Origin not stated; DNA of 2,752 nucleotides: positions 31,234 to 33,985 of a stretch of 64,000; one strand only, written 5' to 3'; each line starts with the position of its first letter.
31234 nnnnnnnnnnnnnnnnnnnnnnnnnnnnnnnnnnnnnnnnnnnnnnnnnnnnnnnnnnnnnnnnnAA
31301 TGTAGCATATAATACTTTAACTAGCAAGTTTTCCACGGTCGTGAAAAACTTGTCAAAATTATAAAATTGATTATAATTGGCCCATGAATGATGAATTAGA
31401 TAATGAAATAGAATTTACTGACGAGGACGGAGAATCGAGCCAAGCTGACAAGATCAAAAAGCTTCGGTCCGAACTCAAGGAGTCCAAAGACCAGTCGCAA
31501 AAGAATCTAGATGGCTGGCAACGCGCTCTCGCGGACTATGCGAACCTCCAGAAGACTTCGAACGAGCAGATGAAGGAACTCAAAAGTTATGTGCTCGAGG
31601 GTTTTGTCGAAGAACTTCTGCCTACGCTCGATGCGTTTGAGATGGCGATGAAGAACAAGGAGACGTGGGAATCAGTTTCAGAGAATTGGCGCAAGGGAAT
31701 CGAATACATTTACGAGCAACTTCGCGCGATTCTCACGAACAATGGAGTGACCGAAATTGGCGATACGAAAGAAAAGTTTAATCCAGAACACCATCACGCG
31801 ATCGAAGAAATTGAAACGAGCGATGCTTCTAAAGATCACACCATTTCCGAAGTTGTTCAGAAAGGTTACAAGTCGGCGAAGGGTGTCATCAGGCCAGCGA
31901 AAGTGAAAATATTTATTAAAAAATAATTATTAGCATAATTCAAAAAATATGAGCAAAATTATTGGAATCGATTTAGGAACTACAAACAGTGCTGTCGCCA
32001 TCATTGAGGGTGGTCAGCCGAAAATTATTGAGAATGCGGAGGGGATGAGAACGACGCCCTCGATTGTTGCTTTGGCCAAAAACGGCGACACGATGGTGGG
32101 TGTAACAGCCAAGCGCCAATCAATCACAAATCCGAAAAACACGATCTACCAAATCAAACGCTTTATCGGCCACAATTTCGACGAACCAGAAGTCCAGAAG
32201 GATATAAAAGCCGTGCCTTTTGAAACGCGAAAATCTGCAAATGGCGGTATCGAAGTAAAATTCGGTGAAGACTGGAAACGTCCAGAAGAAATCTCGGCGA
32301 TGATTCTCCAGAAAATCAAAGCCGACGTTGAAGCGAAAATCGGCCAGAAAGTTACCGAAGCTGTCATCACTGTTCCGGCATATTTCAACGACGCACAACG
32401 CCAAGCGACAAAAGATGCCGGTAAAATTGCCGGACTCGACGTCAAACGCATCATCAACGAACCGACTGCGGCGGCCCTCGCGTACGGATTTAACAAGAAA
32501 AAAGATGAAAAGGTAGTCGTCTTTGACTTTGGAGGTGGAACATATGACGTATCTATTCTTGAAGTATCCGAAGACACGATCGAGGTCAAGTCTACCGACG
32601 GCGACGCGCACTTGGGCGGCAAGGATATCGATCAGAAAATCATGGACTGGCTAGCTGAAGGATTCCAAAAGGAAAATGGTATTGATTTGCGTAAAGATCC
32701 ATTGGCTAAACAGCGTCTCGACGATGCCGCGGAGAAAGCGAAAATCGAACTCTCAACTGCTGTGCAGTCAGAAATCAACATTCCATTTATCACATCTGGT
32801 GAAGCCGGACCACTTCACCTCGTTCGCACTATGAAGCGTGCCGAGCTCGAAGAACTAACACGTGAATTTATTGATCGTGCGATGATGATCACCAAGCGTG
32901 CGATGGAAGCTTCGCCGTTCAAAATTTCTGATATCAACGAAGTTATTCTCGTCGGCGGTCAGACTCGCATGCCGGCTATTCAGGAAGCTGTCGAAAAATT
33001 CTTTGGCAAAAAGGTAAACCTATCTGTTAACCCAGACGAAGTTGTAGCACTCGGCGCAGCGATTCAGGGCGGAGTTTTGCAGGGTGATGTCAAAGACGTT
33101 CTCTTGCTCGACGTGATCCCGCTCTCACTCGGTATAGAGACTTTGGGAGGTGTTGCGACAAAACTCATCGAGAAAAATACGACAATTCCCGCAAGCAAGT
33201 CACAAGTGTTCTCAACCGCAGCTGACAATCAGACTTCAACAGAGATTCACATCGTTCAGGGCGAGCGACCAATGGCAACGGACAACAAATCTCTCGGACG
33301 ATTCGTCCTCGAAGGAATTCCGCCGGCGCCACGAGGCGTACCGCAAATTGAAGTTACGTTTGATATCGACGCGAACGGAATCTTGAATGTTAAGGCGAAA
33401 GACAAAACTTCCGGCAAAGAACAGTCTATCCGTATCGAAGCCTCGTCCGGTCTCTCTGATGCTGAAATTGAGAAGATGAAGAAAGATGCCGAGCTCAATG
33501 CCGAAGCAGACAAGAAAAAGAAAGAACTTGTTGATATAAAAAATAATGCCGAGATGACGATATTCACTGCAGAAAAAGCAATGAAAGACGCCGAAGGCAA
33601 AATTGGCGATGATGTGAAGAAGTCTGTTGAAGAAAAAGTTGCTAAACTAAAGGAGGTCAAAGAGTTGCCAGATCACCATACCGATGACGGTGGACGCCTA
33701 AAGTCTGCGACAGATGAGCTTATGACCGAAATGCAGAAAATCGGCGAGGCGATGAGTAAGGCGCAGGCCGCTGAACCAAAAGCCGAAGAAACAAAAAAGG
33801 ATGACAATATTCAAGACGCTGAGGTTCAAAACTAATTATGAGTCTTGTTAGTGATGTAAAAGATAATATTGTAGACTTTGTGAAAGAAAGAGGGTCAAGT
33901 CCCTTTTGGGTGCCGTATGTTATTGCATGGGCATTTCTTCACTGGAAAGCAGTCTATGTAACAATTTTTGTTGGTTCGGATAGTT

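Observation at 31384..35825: dnaK operon carries two extra translationally coupled genes: a 2-TM membrane protein and a YbaK-like tRNA deacylase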

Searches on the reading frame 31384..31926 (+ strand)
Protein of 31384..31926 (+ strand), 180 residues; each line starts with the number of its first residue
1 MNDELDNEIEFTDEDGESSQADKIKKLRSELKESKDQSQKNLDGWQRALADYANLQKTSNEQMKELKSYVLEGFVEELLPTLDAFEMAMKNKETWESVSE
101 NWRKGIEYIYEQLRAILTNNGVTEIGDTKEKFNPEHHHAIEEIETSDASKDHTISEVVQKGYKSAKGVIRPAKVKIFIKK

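Call 3: search_protein_families(library=pfam, proteins=[window:31384-31926:+], max_evalue=0.1)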
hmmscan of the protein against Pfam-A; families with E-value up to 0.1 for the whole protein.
window:31384-31926:+ (180 aa): 2 families
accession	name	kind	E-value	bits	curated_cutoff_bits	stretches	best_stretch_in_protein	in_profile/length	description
PF01025.24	GrpE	-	1.5e-40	139.1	25.8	1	15-176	4-163/165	GrpE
PF09090.17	MIF4G_like_2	-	0.035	14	22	0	21-102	164-242/263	MIF4G like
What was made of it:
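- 31384..31926 (+): grpE (180 aa). PF01025, E 1.5e-40 (call 3).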

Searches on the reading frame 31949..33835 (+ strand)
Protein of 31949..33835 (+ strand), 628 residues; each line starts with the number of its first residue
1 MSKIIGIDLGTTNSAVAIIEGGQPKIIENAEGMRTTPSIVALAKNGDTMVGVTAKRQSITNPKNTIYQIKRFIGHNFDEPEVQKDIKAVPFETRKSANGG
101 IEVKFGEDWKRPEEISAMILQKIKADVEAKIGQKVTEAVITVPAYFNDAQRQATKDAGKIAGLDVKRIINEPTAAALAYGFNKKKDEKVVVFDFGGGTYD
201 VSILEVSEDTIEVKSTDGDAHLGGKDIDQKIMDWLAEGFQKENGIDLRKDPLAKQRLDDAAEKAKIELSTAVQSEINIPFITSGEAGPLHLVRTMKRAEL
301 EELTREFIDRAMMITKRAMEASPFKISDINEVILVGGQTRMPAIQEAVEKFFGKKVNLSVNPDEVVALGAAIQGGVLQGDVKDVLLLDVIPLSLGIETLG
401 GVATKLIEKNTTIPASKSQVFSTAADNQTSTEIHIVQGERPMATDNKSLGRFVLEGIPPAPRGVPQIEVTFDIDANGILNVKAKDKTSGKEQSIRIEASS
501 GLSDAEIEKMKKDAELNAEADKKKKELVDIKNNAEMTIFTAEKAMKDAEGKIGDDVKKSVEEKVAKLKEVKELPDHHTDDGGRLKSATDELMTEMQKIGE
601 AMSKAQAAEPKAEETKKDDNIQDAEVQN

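Call 3: search_protein_families(library=pfam, proteins=[window:31949-33835:+], max_evalue=0.1)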
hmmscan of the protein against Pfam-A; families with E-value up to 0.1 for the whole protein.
window:31949-33835:+ (628 aa): 7 families
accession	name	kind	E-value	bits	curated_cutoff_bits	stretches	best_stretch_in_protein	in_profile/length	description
PF00012.26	HSP70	-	2.3e-239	796.1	20.6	1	4-603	1-598/599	Hsp70 protein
PF06723.19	MreB_Mbl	-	1.3e-18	67.4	27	1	117-372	75-317/327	MreB/Mbl protein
PF02782.22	FGGY_C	-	0.00047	20.4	27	1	300-376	120-196/198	FGGY family of carbohydrate kinases, C-terminal domain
PF21523.3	ParM_N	-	0.0013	19.2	27.4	1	185-267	3-81/159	Plasmid segregation protein ParM, C-terminal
PF14450.12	FtsA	-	0.0024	18.7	31.8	0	191-361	2-112/127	Cell division protein FtsA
PF09361.15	Phasin_2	-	0.035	14.8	24.9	0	551-608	31-91/100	Phasin protein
PF25554.1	PTS_EIIB_BC_N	-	0.1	13.3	27.4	0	516-548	23-55/88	PTS system fructose specific EIIB'BC N-terminal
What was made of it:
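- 31949..33835 (+): dnaK (628 aa). PF00012, E 2.3e-239 (call 3).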
